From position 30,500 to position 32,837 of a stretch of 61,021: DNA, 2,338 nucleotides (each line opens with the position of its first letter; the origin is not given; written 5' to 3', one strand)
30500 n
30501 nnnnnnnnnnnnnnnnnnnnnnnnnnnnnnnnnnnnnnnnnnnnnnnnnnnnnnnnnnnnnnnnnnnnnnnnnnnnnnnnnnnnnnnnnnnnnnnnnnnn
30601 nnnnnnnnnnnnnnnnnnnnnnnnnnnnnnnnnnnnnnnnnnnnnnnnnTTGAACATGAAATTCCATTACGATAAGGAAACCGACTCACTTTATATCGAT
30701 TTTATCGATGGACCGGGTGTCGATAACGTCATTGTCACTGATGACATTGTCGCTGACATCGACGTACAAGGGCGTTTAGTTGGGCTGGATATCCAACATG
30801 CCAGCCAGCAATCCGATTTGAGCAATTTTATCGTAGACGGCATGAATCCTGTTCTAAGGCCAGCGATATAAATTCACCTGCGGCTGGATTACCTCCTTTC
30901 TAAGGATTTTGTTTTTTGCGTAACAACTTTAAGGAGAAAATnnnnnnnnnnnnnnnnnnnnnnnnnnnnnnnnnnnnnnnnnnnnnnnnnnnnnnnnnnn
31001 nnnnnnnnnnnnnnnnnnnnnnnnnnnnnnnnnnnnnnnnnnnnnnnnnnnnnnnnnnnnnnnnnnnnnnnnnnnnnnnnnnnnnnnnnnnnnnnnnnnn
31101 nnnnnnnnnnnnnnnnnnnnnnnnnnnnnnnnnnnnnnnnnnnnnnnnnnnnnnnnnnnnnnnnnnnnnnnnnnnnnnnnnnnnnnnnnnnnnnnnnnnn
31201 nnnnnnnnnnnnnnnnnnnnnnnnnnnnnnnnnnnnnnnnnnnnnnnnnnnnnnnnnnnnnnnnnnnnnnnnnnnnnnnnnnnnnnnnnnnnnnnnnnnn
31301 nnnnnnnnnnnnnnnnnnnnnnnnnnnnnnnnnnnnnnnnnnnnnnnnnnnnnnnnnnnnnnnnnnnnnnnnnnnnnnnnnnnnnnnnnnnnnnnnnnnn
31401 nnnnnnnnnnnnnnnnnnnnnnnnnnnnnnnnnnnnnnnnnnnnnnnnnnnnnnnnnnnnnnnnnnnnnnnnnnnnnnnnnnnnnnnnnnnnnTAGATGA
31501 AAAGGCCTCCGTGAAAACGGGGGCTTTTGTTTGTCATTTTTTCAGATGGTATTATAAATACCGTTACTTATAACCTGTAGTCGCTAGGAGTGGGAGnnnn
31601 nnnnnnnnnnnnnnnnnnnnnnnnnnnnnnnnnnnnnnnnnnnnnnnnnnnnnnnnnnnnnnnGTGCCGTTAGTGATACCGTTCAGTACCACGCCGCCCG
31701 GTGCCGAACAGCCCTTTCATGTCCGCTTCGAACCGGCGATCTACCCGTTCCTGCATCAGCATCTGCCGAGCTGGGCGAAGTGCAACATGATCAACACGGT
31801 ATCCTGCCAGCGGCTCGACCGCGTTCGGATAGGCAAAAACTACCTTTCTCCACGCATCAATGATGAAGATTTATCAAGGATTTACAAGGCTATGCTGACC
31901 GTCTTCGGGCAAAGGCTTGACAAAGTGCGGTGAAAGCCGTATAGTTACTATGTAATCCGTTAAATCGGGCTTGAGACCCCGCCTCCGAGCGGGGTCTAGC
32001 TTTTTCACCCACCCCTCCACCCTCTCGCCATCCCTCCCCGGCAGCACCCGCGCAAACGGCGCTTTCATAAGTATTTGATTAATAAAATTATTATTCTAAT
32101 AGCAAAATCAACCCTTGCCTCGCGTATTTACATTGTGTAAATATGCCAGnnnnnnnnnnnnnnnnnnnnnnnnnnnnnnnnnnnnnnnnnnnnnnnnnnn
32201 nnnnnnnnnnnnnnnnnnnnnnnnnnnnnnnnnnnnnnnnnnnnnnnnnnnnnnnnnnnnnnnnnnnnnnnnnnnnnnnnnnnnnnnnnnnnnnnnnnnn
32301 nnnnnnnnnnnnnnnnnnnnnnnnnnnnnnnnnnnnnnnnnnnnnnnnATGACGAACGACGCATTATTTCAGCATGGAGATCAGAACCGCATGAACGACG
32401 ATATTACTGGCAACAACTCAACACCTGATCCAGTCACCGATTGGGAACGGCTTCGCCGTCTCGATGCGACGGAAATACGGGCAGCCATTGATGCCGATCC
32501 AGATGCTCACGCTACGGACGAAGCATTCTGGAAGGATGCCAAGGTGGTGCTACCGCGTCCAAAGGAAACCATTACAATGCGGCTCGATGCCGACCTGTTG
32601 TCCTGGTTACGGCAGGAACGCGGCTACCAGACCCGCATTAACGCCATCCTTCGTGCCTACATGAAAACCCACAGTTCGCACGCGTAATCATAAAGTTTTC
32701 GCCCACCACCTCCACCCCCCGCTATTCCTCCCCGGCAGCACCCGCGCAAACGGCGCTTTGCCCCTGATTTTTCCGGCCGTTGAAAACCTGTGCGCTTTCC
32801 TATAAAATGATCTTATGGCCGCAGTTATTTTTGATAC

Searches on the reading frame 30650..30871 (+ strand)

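Call 27: search_protein_families(library=pfam, proteins=[window:30650-30871:+], max_evalue=0.01)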
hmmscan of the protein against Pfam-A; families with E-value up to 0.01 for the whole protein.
window:30650-30871:+ (73 aa): 1 family
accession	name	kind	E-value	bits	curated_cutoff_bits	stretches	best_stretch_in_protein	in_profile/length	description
PF10049.14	DUF2283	-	1e-12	48.4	23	1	4-52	1-49/49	Protein of unknown function (DUF2283)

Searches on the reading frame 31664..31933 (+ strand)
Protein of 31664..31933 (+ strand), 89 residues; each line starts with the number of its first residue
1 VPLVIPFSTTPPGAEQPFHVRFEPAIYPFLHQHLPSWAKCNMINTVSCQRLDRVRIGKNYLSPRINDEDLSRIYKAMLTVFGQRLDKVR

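Call 27: search_protein_families(library=pfam, proteins=[window:31664-31933:+], max_evalue=0.01)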
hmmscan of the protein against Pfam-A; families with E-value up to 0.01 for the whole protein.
window:31664-31933:+ (89 aa): 1 family
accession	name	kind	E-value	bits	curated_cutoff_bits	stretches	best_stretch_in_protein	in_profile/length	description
PF02452.23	PemK_toxin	-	1.2e-05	25.9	23.1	1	3-77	39-105/109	PemK-like, MazF-like toxin of type II toxin-antitoxin system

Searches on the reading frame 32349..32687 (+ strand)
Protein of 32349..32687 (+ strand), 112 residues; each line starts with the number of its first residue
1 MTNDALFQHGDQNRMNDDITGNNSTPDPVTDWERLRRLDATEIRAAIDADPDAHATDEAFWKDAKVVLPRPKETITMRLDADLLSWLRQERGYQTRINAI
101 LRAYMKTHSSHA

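Call 27: search_protein_families(library=pfam, proteins=[window:32349-32687:+], max_evalue=0.01)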
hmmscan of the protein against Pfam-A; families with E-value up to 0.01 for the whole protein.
window:32349-32687:+ (112 aa): 1 family
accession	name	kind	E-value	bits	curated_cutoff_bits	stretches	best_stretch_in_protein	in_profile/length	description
PF14384.12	BrnA_antitoxin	-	1.4e-12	48.3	26.1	1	50-105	23-68/68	BrnA antitoxin of type II toxin-antitoxin system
